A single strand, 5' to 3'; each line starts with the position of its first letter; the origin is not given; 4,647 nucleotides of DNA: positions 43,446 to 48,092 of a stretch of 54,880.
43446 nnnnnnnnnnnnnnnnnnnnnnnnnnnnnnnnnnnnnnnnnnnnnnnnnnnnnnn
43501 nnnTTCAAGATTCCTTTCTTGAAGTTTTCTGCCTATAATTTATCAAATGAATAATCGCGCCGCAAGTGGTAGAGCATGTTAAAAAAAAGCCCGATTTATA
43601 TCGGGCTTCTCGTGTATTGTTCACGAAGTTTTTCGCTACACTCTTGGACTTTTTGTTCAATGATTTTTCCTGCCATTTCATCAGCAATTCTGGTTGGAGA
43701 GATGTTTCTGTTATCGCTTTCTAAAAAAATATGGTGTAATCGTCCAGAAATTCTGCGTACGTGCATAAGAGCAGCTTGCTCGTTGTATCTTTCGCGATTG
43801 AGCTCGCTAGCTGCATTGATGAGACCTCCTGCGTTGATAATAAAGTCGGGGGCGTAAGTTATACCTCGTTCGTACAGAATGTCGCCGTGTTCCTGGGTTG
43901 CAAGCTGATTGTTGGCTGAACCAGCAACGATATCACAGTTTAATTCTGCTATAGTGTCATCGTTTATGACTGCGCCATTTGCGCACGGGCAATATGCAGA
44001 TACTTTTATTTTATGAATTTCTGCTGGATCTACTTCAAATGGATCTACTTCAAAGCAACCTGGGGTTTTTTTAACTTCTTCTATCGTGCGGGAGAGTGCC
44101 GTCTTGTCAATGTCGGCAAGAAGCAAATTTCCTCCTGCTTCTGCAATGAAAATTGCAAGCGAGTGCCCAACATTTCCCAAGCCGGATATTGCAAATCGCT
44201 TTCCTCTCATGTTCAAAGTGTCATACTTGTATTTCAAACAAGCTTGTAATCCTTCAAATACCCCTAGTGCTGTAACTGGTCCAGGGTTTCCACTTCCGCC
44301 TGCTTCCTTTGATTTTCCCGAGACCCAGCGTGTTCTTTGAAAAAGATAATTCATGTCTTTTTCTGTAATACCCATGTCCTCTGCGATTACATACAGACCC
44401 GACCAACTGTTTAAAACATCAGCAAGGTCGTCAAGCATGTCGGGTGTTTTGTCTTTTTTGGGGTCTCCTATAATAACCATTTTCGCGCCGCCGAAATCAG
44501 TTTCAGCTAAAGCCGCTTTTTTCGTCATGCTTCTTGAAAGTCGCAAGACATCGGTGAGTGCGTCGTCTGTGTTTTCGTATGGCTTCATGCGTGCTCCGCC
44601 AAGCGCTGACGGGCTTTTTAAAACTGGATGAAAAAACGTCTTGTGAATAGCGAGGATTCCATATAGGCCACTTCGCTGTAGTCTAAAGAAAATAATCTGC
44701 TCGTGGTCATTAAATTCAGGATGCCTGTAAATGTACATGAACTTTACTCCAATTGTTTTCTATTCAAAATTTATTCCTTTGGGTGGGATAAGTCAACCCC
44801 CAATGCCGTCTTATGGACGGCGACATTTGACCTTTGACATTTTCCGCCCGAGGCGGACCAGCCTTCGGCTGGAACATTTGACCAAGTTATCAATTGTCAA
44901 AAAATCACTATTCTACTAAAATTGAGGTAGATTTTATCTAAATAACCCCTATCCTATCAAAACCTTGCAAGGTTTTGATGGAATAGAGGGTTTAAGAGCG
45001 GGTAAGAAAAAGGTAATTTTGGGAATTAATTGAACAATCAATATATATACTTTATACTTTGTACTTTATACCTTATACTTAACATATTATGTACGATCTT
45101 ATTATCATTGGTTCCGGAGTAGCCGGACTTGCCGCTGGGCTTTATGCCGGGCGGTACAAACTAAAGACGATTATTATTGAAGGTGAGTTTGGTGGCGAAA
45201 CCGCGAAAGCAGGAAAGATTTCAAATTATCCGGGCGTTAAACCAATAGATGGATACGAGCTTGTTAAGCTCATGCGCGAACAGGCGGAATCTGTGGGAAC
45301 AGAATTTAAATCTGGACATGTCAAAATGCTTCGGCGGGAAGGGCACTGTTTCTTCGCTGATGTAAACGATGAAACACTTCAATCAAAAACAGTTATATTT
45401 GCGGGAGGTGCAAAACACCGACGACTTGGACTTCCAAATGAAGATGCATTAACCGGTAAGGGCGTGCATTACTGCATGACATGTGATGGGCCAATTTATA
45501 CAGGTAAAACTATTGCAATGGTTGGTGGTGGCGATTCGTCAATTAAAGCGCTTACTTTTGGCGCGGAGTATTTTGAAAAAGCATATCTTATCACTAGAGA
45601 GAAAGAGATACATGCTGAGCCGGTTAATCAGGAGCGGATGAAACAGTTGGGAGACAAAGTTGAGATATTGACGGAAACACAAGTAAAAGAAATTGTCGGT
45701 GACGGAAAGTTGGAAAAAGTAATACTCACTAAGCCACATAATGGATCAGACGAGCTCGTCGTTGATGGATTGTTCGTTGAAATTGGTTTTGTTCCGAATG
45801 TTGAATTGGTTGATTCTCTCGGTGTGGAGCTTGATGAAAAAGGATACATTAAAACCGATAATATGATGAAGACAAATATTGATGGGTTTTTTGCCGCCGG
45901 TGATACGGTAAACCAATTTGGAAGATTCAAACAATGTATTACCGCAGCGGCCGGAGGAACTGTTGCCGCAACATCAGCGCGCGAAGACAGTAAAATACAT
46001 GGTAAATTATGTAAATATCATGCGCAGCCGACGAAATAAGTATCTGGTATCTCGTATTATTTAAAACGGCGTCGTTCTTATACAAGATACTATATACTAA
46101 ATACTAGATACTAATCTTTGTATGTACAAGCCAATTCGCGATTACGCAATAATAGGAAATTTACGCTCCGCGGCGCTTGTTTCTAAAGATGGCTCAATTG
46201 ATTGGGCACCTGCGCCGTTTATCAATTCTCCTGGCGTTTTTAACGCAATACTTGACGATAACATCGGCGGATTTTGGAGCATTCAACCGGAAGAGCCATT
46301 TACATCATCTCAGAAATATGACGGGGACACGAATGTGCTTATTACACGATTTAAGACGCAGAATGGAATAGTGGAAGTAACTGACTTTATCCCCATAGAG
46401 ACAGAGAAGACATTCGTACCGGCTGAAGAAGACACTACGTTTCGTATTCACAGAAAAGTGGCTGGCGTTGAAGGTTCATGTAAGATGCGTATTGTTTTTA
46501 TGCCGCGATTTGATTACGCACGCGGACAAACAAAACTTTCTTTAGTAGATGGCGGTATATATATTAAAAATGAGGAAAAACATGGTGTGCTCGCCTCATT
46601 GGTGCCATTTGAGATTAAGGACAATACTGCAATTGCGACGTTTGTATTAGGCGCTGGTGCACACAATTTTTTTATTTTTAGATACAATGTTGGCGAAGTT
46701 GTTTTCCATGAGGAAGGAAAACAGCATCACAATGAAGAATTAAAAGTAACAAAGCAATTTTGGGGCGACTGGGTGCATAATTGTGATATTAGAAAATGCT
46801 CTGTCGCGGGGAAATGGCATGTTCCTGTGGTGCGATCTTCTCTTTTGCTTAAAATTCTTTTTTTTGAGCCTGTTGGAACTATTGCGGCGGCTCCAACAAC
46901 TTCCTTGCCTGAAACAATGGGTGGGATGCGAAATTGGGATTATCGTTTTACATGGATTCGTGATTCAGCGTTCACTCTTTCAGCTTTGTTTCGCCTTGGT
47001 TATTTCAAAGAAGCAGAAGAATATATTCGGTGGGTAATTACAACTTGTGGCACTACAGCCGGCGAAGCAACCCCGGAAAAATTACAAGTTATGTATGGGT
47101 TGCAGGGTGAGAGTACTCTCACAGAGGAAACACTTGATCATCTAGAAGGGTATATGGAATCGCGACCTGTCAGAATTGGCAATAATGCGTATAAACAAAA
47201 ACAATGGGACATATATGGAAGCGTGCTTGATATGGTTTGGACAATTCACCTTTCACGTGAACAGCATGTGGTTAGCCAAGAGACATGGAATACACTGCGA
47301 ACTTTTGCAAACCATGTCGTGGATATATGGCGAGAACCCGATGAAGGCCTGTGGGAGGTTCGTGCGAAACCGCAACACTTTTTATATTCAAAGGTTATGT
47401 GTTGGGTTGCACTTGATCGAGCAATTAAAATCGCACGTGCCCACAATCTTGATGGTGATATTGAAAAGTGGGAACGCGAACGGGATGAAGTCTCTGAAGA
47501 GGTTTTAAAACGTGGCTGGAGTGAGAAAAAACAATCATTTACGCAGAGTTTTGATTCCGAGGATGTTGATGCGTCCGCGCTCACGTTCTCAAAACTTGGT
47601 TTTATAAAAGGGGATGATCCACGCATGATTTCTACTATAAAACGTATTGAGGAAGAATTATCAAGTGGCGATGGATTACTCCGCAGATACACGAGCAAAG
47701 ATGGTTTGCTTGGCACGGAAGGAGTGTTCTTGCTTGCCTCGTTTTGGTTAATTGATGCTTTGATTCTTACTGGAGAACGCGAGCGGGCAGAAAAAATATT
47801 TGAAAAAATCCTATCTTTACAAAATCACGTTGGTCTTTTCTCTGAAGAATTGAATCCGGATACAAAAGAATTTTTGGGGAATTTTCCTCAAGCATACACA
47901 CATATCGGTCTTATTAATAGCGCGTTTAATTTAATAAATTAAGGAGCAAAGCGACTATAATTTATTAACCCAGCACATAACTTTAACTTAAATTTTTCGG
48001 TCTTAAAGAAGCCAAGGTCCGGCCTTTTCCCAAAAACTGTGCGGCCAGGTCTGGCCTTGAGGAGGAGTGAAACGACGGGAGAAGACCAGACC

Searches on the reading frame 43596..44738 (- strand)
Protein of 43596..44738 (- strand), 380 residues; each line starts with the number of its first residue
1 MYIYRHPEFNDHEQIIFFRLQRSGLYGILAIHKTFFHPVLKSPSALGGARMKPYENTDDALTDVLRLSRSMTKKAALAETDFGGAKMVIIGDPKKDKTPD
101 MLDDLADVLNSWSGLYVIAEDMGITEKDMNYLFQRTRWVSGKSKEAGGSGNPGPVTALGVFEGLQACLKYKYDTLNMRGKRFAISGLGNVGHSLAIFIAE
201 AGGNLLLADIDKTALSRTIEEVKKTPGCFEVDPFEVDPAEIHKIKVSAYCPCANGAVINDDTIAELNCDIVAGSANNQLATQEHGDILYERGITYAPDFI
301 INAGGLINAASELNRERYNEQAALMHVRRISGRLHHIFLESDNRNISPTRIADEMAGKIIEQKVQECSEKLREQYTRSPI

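Call 14: search_protein_families(library=pfam, proteins=[window:43596-44738:-], max_evalue=0.001)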
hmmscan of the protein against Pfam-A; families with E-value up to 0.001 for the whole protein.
window:43596-44738:- (380 aa): 2 families
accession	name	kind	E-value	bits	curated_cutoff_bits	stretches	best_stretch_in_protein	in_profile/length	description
PF00208.27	ELFV_dehydrog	-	3e-18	66.9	23.4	1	147-317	1-185/241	Glutamate/Leucine/Phenylalanine/Valine dehydrogenase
PF02812.23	ELFV_dehydrog_N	-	2.9e-17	63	25.3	1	12-136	1-127/129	Glu/Leu/Phe/Val dehydrogenase, dimerisation domain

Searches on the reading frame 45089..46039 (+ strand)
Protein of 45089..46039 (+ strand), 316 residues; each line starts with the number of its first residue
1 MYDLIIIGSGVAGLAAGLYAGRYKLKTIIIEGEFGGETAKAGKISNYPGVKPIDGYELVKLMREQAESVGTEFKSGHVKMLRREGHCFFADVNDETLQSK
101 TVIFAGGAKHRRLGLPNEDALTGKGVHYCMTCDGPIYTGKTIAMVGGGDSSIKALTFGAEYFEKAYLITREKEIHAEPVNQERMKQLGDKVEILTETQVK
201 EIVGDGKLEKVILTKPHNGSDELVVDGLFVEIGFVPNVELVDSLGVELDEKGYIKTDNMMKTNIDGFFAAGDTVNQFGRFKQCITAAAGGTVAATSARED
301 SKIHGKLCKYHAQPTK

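Call 14: search_protein_families(library=pfam, proteins=[window:45089-46039:+], max_evalue=0.001)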
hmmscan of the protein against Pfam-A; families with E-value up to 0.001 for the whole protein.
window:45089-46039:+ (316 aa): 5 families
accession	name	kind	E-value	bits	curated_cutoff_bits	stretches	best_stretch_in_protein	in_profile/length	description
PF07992.20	Pyr_redox_2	-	9.3e-41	140.6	26.1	1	2-289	1-290/291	Pyridine nucleotide-disulphide oxidoreductase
PF13738.12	Pyr_redox_3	-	1e-16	61.5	30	1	77-271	103-305/305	Pyridine nucleotide-disulphide oxidoreductase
PF00890.30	FAD_binding_2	-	8.2e-09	35.6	20.4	1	3-51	1-51/414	FAD binding domain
PF01266.30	DAO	-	1.7e-07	31.5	27.9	0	3-42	1-43/353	FAD dependent oxidoreductase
PF00070.33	Pyr_redox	-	4.7e-07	30.7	22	1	142-214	2-80/82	Pyridine nucleotide-disulphide oxidoreductase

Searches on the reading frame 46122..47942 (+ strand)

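Call 14: search_protein_families(library=pfam, proteins=[window:46122-47942:+], max_evalue=0.001)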
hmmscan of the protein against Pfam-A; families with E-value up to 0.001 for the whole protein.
window:46122-47942:+ (606 aa): 2 families
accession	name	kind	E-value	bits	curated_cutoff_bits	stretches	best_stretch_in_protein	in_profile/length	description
PF00723.27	Glyco_hydro_15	-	2.6e-68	231.3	22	1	236-600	7-425/427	Glycosyl hydrolases family 15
PF19291.4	TREH_N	-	1.5e-16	60.7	23.1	1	4-170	14-167/211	Trehalase-like, N-terminal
